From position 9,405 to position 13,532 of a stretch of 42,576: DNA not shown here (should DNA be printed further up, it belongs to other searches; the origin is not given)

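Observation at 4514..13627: Complete, apparently active type V-A CRISPR-Cas12a locus with a 46-spacer array in a CPR-like genome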

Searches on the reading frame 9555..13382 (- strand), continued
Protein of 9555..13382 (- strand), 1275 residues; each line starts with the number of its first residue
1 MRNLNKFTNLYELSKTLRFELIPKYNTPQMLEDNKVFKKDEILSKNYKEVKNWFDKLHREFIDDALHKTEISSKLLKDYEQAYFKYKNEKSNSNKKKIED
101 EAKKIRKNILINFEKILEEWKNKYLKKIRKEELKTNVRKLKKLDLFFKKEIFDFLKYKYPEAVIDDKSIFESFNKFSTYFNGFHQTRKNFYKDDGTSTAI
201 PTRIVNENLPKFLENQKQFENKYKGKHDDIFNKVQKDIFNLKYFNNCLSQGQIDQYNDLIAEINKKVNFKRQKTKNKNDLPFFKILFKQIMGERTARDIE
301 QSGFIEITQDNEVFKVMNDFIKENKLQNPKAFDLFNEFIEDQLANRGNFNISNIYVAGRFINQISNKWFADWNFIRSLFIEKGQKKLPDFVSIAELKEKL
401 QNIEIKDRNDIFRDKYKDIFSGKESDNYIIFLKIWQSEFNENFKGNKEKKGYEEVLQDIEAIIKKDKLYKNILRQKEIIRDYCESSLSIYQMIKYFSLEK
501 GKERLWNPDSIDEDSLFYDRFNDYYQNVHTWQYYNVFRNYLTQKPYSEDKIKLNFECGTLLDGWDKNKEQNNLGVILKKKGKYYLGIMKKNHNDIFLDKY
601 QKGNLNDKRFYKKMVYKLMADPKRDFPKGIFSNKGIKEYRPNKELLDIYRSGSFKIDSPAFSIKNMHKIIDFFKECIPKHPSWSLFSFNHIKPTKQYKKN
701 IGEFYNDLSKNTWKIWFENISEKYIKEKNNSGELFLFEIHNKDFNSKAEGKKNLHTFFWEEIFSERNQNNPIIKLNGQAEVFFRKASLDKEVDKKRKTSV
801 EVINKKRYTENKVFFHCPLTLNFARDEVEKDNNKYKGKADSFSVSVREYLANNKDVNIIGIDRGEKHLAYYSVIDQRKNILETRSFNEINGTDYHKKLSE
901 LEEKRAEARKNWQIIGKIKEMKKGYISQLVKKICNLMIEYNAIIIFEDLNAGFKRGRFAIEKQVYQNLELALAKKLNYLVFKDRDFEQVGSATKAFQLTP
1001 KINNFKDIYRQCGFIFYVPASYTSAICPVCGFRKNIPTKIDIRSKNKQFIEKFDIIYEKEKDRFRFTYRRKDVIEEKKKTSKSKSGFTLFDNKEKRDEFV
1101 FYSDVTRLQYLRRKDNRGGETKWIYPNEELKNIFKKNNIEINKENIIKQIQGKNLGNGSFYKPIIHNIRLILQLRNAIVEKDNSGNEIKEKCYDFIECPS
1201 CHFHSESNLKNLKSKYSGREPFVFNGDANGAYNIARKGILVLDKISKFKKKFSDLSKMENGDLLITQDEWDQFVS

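Call 60: find_encoding_contigs(protein=P0005, flank=6000, max_places=1)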
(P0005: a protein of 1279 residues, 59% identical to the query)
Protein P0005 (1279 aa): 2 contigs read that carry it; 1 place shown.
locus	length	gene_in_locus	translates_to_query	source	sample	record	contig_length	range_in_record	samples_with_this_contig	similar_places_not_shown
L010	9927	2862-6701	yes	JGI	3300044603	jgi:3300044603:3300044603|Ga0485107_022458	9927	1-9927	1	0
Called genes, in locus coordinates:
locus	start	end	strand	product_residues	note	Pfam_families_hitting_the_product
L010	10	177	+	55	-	PF01219:DAGK_prokar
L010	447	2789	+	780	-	PF00932:LTD, PF13948:DUF4215, PF00932:LTD, PF00801:PKD, PF18911:PKD_4, PF00932:LTD (weak)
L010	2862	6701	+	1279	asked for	PF18501:REC1, PF21918:cas_Cpf1_2nd, PF22222:Cpf1_PI-like, PF18516:RuvC_1, PF18510:NUC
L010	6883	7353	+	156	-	PF01930:Cas_Cas4 (weak), PF12705:PDDEXK_1 (faint)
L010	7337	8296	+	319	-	PF01867:Cas_Cas1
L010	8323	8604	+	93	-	PF09827:CRISPR_Cas2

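Call 61: find_encoding_contigs(protein=P0008, flank=6000, max_places=1)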
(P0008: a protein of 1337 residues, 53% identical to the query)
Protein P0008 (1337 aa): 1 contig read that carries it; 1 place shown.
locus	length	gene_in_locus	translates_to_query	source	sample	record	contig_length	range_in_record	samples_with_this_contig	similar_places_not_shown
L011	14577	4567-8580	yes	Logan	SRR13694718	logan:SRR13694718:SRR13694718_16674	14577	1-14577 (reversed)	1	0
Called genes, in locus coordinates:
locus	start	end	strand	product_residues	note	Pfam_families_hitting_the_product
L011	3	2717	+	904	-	?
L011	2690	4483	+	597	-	PF03485:Arg_tRNA_synt_N, PF00750:tRNA-synt_1d, PF05746:DALR_1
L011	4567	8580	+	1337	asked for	PF18501:REC1, PF22222:Cpf1_PI-like, PF18516:RuvC_1, PF18510:NUC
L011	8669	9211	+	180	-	PF01930:Cas_Cas4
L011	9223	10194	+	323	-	PF01867:Cas_Cas1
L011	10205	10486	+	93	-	PF09827:CRISPR_Cas2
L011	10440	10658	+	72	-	-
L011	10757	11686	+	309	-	PF13102:Phage_int_SAM_5 (weak), PF13495:Phage_int_SAM_4, PF02899:Phage_int_SAM_1, PF00589:Phage_integrase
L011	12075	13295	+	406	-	PF05496:RuvB_N, PF00004:AAA, PF07728:AAA_5 (weak), PF13173:AAA_14 (weak), PF16193:AAA_assoc_2, PF12002:MgsA_C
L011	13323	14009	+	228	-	PF00160:Pro_isomerase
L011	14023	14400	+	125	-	PF04020:Phage_holin_4_2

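Call 62: find_encoding_contigs(protein=P0009, flank=6000, max_places=1)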
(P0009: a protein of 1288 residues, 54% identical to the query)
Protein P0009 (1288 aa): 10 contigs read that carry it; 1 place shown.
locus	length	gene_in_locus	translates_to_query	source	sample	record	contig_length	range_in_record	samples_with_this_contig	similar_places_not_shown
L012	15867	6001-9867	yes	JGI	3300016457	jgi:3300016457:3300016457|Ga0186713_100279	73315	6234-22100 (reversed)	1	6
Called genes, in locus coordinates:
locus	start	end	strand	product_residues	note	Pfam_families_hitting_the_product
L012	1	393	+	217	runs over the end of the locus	PF02223:Thymidylate_kin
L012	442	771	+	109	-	PF03819:MazG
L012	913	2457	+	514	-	PF02934:GatB_N, PF02637:GatB_Yqey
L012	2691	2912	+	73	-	-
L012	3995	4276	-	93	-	PF09827:CRISPR_Cas2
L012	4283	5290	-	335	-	PF01867:Cas_Cas1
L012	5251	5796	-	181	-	PF01930:Cas_Cas4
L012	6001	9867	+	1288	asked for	PF18501:REC1, PF21918:cas_Cpf1_2nd, PF18516:RuvC_1, PF18510:NUC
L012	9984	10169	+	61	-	PF04014:MazE_antitoxin (weak)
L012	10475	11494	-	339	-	PF01745:IPT (weak), PF01715:IPPT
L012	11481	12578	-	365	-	PF00919:UPF0004, PF04055:Radical_SAM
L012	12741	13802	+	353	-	PF04545:Sigma70_r4, PF05066:HARE-HTH (weak)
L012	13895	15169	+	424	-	PF26449:DUF8128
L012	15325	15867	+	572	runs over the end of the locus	PF10412:TrwB_AAD_bind, PF23477:zf_Tbcl_2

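Call 63: find_encoding_contigs(protein=P0013, flank=6000, max_places=1)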
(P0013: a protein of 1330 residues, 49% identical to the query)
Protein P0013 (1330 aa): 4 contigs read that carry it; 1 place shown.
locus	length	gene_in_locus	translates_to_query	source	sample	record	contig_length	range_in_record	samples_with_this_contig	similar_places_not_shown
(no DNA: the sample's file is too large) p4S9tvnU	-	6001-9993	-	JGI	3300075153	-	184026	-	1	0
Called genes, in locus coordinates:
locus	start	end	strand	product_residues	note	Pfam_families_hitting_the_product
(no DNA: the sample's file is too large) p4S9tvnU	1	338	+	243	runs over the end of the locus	PF06695:Sm_multidrug_ex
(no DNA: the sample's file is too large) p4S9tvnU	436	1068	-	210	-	PF01300:Sua5_yciO_yrdC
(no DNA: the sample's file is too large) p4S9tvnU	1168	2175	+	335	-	PF00044:Gp_dh_N, PF02800:Gp_dh_C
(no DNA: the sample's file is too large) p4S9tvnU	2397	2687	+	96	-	-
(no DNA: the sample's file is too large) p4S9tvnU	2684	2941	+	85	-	PF05016:ParE_toxin (weak), PF15738:YafQ_toxin (weak)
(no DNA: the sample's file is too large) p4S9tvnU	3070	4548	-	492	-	PF03951:Gln-synt_N, PF00120:Gln-synt_C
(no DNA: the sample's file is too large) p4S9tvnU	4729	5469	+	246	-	PF01978:TrmB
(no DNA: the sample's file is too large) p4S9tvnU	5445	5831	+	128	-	-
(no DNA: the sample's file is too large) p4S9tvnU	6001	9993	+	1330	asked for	PF18501:REC1, PF21918:cas_Cpf1_2nd, PF22222:Cpf1_PI-like, PF18516:RuvC_1, PF18510:NUC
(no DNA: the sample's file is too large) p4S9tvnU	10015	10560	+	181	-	-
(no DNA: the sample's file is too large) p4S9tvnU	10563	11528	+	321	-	PF01867:Cas_Cas1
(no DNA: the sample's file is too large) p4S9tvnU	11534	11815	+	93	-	PF09827:CRISPR_Cas2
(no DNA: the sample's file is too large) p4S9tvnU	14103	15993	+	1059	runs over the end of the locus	-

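Call 86: search_protein_families(library=padloc, proteins=[window:9555-13382:-], max_evalue=0.01)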
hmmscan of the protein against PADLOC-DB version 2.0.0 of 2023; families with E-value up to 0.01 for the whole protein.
window:9555-13382:- (1275 aa): 18 families
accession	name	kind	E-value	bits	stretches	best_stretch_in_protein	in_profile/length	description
PDLC01231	Cas12a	-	0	1171.8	1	1-1274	1-1143/1147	Cas12a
PDLC01229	Cas12a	-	0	1130.2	1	1-1274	1-1137/1141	CAS-V-A; effector__SPE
PDLC01228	Cas12a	-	2.3e-292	971.2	1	1-1274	1-1226/1233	Cas12a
PDLC01227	Cas12a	-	6.2e-250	830.7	2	5-805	2-806/1288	"CRISPR-associated protein Cpf1, subtype PREFRAN"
PDLC01234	Cas12a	-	3.7e-222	738.5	1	1-1274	1-1230/1237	Cas12a_M13_V-A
PDLC01233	Cas12a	-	1.1e-217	723.8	2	1-796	1-762/1241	Cas12a_M11_V-A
PDLC01241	Cas12a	-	1.6e-211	703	1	5-1274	7-1233/1236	Cas12a_M58_V-A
PDLC01238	Cas12a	-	8e-208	690.9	1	4-1275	2-1283/1289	Cas12a_M29_V-A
PDLC01242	Cas12a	-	1.1e-207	690.4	2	1-795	1-771/1266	Cas12a_M59_V-A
PDLC01236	Cas12a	-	1.9e-200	666.8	1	1-1274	1-1269/1273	Cas12a_M28_V-A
PDLC01239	Cas12a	-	8.9e-183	608.3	2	8-802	11-809/1311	Cas12a_M31_V-A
PDLC01244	Cas12a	-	3.1e-139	464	2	1-893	1-929/1333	Cas12a_M62_V-A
PDLC01240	Cas12a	-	1.2e-134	448.8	2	797-1273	869-1328/1363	Cas12a_M57_V-A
PDLC01235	Cas12a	-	1.1e-105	353.4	1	4-1251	1-1157/1159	Cas12a_M26_V-A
PDLC01243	Cas12a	-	8.6e-50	167.4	2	790-1142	831-1161/1259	Cas12a_M61_V-A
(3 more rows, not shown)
